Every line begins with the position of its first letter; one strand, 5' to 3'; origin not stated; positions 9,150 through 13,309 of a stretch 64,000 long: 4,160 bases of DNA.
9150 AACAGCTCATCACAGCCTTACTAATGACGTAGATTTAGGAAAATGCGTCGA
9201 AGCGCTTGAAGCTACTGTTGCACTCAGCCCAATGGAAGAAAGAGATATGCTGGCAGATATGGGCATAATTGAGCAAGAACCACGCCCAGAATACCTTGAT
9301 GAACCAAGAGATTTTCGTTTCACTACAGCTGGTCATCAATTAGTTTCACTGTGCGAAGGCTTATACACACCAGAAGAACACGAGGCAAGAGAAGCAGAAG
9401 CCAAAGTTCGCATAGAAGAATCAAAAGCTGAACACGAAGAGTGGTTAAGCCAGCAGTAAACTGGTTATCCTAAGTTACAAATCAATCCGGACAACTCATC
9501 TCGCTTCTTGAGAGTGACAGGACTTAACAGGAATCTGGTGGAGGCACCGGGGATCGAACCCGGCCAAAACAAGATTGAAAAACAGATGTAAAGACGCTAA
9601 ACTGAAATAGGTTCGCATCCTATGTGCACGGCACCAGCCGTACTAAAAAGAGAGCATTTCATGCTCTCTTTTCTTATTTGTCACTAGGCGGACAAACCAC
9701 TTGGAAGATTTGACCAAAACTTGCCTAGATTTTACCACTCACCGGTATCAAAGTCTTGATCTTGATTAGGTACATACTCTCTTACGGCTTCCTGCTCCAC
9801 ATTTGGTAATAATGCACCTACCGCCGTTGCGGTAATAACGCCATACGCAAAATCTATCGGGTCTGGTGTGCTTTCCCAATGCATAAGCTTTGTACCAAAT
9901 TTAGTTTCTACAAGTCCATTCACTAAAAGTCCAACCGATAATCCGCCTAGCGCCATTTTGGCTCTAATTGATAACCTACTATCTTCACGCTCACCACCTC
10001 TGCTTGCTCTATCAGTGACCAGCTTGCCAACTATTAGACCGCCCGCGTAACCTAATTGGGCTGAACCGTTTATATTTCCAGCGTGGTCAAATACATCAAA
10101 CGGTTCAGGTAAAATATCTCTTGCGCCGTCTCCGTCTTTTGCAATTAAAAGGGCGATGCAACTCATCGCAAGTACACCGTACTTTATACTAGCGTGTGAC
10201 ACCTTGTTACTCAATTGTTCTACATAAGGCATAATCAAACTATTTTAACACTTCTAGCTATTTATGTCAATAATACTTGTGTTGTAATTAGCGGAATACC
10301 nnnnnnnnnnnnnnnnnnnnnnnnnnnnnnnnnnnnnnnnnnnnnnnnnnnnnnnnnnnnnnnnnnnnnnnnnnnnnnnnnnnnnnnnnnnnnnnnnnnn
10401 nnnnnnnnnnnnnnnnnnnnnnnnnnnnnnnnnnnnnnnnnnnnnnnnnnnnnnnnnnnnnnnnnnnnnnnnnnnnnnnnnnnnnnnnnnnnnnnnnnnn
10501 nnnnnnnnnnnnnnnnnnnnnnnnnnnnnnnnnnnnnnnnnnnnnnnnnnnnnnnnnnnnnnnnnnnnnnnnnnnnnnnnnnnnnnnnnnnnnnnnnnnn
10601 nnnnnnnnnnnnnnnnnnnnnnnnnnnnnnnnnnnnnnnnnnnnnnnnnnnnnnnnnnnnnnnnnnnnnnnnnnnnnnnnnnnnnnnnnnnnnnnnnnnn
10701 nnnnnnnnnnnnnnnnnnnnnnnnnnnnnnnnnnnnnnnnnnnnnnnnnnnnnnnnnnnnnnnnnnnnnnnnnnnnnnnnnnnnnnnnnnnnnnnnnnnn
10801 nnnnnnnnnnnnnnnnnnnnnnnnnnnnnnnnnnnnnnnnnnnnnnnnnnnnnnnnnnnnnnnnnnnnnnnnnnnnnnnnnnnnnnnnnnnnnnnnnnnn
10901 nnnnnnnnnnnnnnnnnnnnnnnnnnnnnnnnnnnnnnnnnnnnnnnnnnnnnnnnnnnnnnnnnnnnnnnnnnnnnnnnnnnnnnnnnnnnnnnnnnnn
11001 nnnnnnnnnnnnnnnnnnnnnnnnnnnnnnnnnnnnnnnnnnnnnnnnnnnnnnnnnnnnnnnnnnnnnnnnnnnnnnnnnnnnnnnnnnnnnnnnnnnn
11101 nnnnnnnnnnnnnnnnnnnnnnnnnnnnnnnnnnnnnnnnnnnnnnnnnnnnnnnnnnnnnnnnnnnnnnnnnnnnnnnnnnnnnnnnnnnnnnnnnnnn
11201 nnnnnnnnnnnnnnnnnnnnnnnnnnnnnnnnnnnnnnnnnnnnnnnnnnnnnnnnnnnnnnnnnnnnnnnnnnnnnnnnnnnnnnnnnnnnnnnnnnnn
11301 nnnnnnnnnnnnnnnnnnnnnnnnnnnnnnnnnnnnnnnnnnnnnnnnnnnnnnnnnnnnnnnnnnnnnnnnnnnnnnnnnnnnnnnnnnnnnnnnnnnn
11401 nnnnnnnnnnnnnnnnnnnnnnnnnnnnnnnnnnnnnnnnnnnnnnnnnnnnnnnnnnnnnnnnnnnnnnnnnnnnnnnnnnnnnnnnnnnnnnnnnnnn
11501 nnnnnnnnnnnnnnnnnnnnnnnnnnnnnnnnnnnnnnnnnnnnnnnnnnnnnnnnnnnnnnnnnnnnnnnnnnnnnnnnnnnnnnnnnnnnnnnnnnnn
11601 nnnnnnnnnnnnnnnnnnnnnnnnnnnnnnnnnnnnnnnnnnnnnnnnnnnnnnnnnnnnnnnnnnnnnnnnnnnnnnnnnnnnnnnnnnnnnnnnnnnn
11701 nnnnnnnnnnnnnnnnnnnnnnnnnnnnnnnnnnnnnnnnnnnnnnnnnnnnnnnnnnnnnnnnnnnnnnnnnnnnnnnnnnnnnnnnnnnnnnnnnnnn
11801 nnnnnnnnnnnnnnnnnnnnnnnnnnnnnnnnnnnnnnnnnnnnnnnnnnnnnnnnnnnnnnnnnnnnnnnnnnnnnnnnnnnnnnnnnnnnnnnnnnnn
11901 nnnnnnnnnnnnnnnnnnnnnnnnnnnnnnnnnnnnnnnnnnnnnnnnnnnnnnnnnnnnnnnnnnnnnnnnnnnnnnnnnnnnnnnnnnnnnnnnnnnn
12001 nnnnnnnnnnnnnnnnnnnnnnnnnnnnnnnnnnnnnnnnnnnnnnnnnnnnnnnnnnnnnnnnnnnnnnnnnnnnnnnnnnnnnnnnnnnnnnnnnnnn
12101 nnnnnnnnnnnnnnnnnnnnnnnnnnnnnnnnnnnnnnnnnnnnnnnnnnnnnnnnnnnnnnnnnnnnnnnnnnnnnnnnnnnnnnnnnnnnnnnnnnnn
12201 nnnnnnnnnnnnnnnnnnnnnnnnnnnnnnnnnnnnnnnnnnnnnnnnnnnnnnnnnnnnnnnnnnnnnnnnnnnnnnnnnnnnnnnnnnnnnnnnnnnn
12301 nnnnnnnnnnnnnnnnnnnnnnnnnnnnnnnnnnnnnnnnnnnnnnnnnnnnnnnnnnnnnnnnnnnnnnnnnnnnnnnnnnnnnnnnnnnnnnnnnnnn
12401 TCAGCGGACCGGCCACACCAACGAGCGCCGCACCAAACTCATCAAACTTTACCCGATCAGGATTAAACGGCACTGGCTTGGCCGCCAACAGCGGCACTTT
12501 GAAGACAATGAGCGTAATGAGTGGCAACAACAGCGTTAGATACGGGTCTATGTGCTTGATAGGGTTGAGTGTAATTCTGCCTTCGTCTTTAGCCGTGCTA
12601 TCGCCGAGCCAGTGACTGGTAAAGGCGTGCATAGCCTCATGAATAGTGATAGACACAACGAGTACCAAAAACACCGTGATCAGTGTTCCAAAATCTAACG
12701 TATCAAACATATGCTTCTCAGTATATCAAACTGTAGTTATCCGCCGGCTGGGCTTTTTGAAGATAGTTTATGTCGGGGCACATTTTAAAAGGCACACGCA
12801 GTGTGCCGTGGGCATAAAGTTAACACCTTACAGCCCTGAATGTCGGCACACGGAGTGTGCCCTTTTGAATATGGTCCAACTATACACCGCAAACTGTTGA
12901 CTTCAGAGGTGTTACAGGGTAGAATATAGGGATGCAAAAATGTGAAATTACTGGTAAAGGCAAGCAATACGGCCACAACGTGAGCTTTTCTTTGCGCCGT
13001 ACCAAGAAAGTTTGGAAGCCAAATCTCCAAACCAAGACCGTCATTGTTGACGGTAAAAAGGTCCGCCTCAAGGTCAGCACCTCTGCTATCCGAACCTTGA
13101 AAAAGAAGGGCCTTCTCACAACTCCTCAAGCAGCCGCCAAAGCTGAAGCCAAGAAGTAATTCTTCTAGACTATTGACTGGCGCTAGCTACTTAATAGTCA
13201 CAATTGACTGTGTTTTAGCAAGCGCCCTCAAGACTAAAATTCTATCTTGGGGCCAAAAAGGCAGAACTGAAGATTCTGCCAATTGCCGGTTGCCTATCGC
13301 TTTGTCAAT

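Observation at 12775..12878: ~105-bp palindromic MITE/REP-like element family built from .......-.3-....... hairpins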

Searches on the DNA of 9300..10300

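Call 78: search_rna_families(source=window, start=9450, end=9650, threshold=evalue, max_evalue=1)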
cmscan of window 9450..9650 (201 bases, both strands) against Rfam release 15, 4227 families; matches with E-value up to 1: 3.
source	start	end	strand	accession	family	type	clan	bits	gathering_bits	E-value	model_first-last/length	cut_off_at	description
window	9450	9595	-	RF04321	tmRNA_permuted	Gene;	-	20.4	47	0.015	1-88/213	3'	permuted transfer-messenger RNA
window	9522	9620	+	RF04200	mir-9437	Gene; miRNA;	-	15.5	82.3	0.74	1-68/68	no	mir-9437 microRNA precursor family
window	9536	9650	-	RF00023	tmRNA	Gene;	CL00001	11.7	47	0.0047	254-374/374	5'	transfer-messenger RNA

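Call 80: search_rna_families(source=window, start=9300, end=10300, threshold=evalue, max_evalue=0.1)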
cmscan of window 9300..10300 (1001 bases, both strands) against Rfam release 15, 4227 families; matches with E-value up to 0.1: 0.
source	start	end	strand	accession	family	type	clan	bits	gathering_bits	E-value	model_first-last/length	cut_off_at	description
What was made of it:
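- Tried and rejected: The signal is weak and not confirmed (calls 78, 80).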

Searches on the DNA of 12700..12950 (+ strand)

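Call 75: search_rna_families(source=window, start=12700, end=12950, threshold=evalue, max_evalue=10)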
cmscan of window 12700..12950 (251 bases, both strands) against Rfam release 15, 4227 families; matches with E-value up to 10: 3.
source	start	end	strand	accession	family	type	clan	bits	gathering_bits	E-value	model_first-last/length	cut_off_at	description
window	12786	12866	-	RF03957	mir-5856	Gene; miRNA;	-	22.1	90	0.019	1-70/70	no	mir-5856 microRNA precursor family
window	12786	12866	+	RF03957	mir-5856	Gene; miRNA;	-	20.3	90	0.06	1-70/70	no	mir-5856 microRNA precursor family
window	12776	12876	+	RF04187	MIR862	Gene; miRNA;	-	19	100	0.18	1-110/110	no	MIR862 microRNA precursor family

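Call 81: search_dna_similar(query=window:12729-12895:+, collection=plasmids, mode=distant, max_evalue=0.01, max_rows=10)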
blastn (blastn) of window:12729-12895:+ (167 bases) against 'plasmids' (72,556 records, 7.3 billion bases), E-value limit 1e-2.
No match.

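Call 82: search_dna_similar(query=window:12729-12895:+, collection=phages, mode=distant, max_evalue=0.01, max_rows=10)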
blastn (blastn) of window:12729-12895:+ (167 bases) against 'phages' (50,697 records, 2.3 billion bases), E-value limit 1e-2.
No match.
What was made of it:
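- Tried and rejected: BLASTN of the site-1 insert against plasmids and phages (calls 81, 82) gave no match.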

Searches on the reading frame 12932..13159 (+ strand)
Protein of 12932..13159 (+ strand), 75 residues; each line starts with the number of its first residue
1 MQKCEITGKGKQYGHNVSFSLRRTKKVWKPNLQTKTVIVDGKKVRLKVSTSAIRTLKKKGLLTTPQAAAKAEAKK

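Call 13: find_encoding_contigs(protein=window:12932-13159:+, flank=10000, max_places=10)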
Protein window:12932-13159:+ (75 aa): no gene with exactly this product is on record in the collection.
